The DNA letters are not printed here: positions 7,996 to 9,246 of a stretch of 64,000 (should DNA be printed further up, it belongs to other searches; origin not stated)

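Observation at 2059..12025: A hydantoinase B, omega-aminotransferase, hydantoinase A operon with GntR regulator and TRAP transporter resembles ATP-dependent lactamase (caprolactamase-type) catabolic loci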

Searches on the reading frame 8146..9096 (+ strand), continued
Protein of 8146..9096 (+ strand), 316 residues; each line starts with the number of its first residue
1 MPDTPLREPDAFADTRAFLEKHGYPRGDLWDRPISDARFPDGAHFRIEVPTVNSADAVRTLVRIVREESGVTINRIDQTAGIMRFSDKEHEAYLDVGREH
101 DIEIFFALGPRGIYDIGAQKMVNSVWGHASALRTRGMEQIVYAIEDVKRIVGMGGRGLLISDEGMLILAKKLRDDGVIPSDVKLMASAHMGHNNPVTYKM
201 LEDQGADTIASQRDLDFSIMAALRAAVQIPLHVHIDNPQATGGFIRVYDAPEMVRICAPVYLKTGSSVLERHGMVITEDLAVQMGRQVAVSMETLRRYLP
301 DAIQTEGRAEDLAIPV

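Call 31: find_encoding_contigs(protein=P0050, flank=10000, max_places=2)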
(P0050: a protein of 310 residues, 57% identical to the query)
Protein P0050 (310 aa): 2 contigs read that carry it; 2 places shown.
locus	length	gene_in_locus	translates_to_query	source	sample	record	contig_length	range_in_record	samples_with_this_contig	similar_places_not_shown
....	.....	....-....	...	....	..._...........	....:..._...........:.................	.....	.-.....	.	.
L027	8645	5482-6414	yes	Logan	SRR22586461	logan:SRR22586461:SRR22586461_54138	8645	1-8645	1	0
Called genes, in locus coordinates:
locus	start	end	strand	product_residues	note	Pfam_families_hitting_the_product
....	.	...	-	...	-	?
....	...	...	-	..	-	-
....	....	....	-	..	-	-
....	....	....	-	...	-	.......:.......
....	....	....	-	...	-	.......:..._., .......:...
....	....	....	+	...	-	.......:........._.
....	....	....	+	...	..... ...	-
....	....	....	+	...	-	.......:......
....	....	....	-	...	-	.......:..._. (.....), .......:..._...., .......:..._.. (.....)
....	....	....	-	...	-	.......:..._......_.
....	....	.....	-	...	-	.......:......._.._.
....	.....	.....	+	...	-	-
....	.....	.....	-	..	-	-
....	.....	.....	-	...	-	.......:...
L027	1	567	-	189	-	?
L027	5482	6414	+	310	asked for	-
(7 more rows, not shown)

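Call 37: search_protein_families(library=pfam, proteins=[window:8146-9096:+], max_evalue=10)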
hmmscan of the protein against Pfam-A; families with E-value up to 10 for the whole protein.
window:8146-9096:+ (316 aa): 3 families
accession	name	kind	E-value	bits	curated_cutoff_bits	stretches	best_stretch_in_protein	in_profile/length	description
PF01136.24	Peptidase_U32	-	0.035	13.8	22.4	1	147-235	8-90/233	Peptidase family U32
PF13852.11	DUF4197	-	0.13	12.3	24.9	1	218-304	6-89/199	Protein of unknown function (DUF4197)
PF21644.2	ORF158L-like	-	0.18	12.3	27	1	201-255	74-129/131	Histone H3 binding protein ORF158L-like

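Call 39: predict_structure(alignment_id=A2)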
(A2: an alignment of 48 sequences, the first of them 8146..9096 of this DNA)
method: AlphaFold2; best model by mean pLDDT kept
length: 316 residues; sequences in the alignment: 48
mean_pLDDT: 88.7   pTM: 0.88
mean pLDDT of the five models: 88.7, 88.5, 87.8, 86.8, 85.0
residues with pLDDT >= 90: 222; 70-90: 56; 50-70: 28; < 50: 10
segments of 3 or more residues with pLDDT < 50: 1-3, 112-117
pLDDT, mean of each block of 10 residues (from residue 1): 59 94 95 96 97 92 90 93 92 97 89 49 54 76 95 97 93 98 92 92 97 89 97 87 82 98 89 81 93 95 94 96
secondary structure, 60 per line:
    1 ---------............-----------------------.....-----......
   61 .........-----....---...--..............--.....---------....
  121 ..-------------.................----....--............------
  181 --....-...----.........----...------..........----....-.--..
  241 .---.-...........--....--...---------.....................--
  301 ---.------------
elements in order: H10-21 E45-49 H55-69 E75-78 H87-100 E103-107 H117-122 H136-152 E157-160 H163-174 E183-186 H195-203 E208-210 H217-226 E231-234 H247-257 E260-263 H278-298

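Call 47: find_related_loci(query=A1, collection=metagenome_contigs, flank=10000)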
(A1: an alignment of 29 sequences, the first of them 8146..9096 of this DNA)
Query A1 (316 aa) in metagenome_contigs; peptide patterns used: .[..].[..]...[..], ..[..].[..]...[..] (x = any residue, [..] = any of these).
98 stretches matched a pattern; 11 encode a relative of the query (tblastn E <= 1e-3); 11 distinct loci.
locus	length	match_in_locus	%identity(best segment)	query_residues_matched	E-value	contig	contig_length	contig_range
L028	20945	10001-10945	78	1-316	1e-173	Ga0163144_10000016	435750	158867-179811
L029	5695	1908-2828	81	10-316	8e-176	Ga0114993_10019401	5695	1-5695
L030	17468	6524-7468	79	1-316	2e-173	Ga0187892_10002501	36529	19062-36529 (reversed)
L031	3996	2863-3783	81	10-316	1e-179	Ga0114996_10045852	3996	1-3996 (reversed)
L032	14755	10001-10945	79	1-316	2e-173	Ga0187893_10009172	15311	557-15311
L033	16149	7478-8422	79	1-316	4e-173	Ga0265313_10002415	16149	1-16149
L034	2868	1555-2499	78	1-316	1e-180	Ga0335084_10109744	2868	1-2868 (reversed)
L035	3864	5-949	78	1-316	3e-176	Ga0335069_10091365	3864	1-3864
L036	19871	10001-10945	78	1-316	1e-171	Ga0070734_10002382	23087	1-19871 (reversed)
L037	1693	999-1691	79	1-232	1e-131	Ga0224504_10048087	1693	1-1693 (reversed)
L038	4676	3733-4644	58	9-313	9e-117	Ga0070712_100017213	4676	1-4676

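Call 51: search_protein_families(library=pfam, proteins=[L030:2127-4613:-, L030:7504-9966:+, L030:10004-10852:+, L012:15149-16489:-, L012:4541-5575:+, L033:3748-5232:-, L035:994-2997:-, L030:13817-16252:+, L030:16249-17007:+, L013:10183-11430:+], max_evalue=0.00001)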
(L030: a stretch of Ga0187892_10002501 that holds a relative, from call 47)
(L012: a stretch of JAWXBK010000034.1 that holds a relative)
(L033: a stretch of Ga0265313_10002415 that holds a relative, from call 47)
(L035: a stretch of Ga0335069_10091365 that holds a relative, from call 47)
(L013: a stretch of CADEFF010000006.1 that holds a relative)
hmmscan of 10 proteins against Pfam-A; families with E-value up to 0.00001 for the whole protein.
L030:2127-4613:- (828 aa): 5 families
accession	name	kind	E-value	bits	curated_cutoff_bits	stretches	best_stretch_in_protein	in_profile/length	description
PF00724.26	Oxidored_FMN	-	3.5e-62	211.1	27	1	152-480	2-341/342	NADH:flavin oxidoreductase / NADH oxidase family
PF22620.2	OYE-like_second_a-b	-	9.3e-10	39.1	25.5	1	648-755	2-109/128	OYE-like second alpha/beta domain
PF07992.20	Pyr_redox_2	-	1.4e-09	38.2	26.1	0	519-566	142-179/291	Pyridine nucleotide-disulphide oxidoreductase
PF13450.12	NAD_binding_8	-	3.3e-08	34.1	21.9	1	533-575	1-42/68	NAD(P)-binding Rossmann-like domain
PF00070.33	Pyr_redox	-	8.4e-06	26.7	22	0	531-564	2-35/82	Pyridine nucleotide-disulphide oxidoreductase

L030:7504-9966:+ (820 aa): 4 families
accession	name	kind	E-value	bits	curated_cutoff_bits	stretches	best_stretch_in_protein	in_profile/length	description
PF01571.26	GCV_T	-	9.3e-73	245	25.6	1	434-704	1-254/255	Aminomethyltransferase folate-binding domain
PF01266.30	DAO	-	2.8e-62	211.8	27.9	1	17-375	1-353/353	FAD dependent oxidoreductase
PF08669.17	GCV_T_C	-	1.2e-16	60.8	25.9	1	729-812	1-80/80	Glycine cleavage T-protein C-terminal barrel domain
PF16350.10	FAO_M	-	1.2e-15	57.9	27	1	378-432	1-56/56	FAD dependent oxidoreductase central domain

L030:10004-10852:+ (282 aa): 1 family
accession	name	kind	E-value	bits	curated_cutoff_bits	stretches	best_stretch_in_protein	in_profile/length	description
PF23169.1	HalD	-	7.8e-17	61.9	26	1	121-270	73-218/228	Halogenase D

L012:15149-16489:- (446 aa): 1 family
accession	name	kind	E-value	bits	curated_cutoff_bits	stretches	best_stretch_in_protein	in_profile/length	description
PF01494.25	FAD_binding_3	-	8.9e-27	94.7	22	1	14-357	1-318/349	FAD binding domain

L012:4541-5575:+ (344 aa): 1 family
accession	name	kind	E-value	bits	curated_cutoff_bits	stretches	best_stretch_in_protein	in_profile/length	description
PF05721.19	PhyH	-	1.4e-32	114.2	22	1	62-263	1-212/213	Phytanoyl-CoA dioxygenase (PhyH)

L033:3748-5232:- (494 aa): 1 family
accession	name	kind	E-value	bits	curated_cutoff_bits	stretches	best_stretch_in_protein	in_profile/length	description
PF00171.27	Aldedh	-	2e-155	518.3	23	1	31-489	1-460/461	Aldehyde dehydrogenase family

L035:994-2997:- (667 aa): 9 families
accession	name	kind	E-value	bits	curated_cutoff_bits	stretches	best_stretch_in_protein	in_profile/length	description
PF00005.33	ABC_tran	-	1.6e-49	168.5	25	2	362-496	2-137/137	ABC transporter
PF16326.10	ABC_tran_CTD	-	1.6e-15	57.5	32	1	590-658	1-68/69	ABC transporter C-terminal domain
PF13304.12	AAA_21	-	5.2e-15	56.7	27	0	98-124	3-29/304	AAA domain, putative AbiEii toxin, Type IV TA system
PF02463.25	SMC_N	-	1.4e-12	48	40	0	459-536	135-211/220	RecF/RecN/SMC N terminal domain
PF13476.12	AAA_23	-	9.6e-09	36.6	27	0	375-403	23-51/201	AAA domain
PF13555.12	AAA_29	-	2e-08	34.3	27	0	88-111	16-39/61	P-loop containing region of AAA domain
PF13604.12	AAA_30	-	1.4e-07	31.9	27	0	375-523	22-125/191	AAA domain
PF13401.12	AAA_22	-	4.6e-07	30.6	27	0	97-223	8-106/130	AAA domain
PF01926.29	MMR_HSR1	-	9.3e-06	26.2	21.9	0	373-396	1-23/113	50S ribosome-binding GTPase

L030:13817-16252:+ (811 aa): 4 families
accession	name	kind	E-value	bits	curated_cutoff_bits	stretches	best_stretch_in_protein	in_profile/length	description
PF01580.24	FtsK_SpoIIIE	-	1.2e-72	244.4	24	1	425-644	2-221/221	FtsK/SpoIIIE family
PF17854.6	FtsK_alpha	-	3.4e-30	104.7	22.9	1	317-417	1-101/101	FtsK alpha domain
PF09397.16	FtsK_gamma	-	7.7e-27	93.2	30.6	1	747-806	3-62/63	Ftsk gamma domain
PF13491.11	FtsK_4TM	-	1.4e-22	80.7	23.1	1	21-172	2-156/171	4TM region of DNA translocase FtsK/SpoIIIE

L030:16249-17007:+ (252 aa): 1 family
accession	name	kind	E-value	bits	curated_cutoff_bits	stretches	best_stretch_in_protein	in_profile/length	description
PF03548.22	LolA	-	2.8e-28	99.2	23.6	1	90-243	2-163/165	Outer membrane lipoprotein carrier protein LolA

L013:10183-11430:+ (415 aa): 2 families
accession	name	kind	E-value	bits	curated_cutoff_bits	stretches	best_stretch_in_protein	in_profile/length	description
PF01546.33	Peptidase_M20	-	3.6e-30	105.8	24.6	1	81-405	2-204/206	Peptidase family M20/M25/M40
PF07687.19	M20_dimer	-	3.2e-06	27.5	21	1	210-312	2-104/107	Peptidase dimerisation domain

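Call 52: search_protein_families(library=pfam, proteins=[L013:4764-6800:-, L030:12462-13820:+, L012:2860-4425:-, L033:9543-11399:+, L033:13450-14844:+, L013:8773-10047:+, L019:5260-7605:-, L011:16-1794:-, L011:9479-9841:+, L037:576-980:+], max_evalue=0.00001)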
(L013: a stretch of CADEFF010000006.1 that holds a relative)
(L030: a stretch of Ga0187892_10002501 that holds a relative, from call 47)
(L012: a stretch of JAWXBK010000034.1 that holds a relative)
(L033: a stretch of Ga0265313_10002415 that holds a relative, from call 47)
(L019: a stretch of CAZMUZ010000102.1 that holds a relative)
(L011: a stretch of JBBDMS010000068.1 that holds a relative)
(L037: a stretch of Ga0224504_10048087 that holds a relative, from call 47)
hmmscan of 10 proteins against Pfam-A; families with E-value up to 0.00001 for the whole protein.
L013:4764-6800:- (678 aa): 2 families
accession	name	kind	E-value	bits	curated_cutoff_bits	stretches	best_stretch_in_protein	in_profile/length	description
PF07969.17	Amidohydro_3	-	1.6e-41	143.7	29.7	1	135-446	1-418/472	Amidohydrolase family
PF01979.26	Amidohydro_1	-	1.5e-06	28.1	25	1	144-423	2-253/345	Amidohydrolase family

L030:12462-13820:+ (452 aa): 1 family
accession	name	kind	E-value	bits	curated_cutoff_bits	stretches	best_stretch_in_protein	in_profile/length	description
PF00155.27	Aminotran_1_2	-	1.4e-41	143.4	19.7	1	66-427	5-361/361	Aminotransferase class I and II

L012:2860-4425:- (521 aa): 0 families

L033:9543-11399:+ (618 aa): 3 families
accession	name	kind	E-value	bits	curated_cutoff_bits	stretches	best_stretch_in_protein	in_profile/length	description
PF00239.26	Resolvase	-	1.6e-22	80.6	23.3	1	16-165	1-144/145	Resolvase, N terminal domain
PF07508.19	Recombinase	-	2.8e-17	63.3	21.1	1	191-312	4-102/102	Recombinase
PF13408.12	Zn_ribbon_recom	-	5.9e-08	33.4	25.3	1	329-366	1-36/58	Recombinase zinc beta ribbon domain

L033:13450-14844:+ (464 aa): 2 families
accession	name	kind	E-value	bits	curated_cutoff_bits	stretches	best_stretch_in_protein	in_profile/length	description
PF13091.12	PLDc_2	-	4.9e-41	140.1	27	2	305-430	2-130/132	PLD-like domain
PF00614.28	PLDc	-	2.6e-11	43.5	21.9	0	381-403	5-27/28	Phospholipase D Active site motif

L013:8773-10047:+ (424 aa): 6 families
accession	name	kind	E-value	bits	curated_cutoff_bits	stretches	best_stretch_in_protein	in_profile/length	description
PF01180.27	DHO_dh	-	6.5e-30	104.8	27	1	4-305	2-291/291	Dihydroorotate dehydrogenase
PF14697.11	Fer4_21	-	7.4e-20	71.3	35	1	338-399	1-59/59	4Fe-4S dicluster domain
PF00037.32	Fer4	-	4.3e-08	33.1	21.1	0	339-355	2-18/24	4Fe-4S binding domain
PF01207.24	Dus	-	6.7e-08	32.4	20.4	1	117-176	69-129/311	Dihydrouridine synthase (Dus)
PF12838.12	Fer4_7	-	1.2e-07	32.6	27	1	345-393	2-50/52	4Fe-4S dicluster domain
PF12797.12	Fer4_2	-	3.3e-06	27.1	24.5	0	378-393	7-22/22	4Fe-4S binding domain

L019:5260-7605:- (781 aa): 2 families
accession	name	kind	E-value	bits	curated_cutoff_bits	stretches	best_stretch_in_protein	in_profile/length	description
PF08362.16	TetR_C_3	-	2.4e-47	160.9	25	1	637-777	1-141/143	YcdC-like protein, C-terminal region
PF00440.29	TetR_N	-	8.1e-13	48.4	24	1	590-636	1-47/47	Bacterial regulatory proteins, tetR family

L011:16-1794:- (592 aa): 0 families

L011:9479-9841:+ (120 aa): 1 family
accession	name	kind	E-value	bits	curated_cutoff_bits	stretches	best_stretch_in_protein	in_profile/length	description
PF05378.19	Hydant_A_N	-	7.2e-06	26.3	25.2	1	17-71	120-174/176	Hydantoinase/oxoprolinase N-terminal region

L037:576-980:+ (134 aa): 0 families
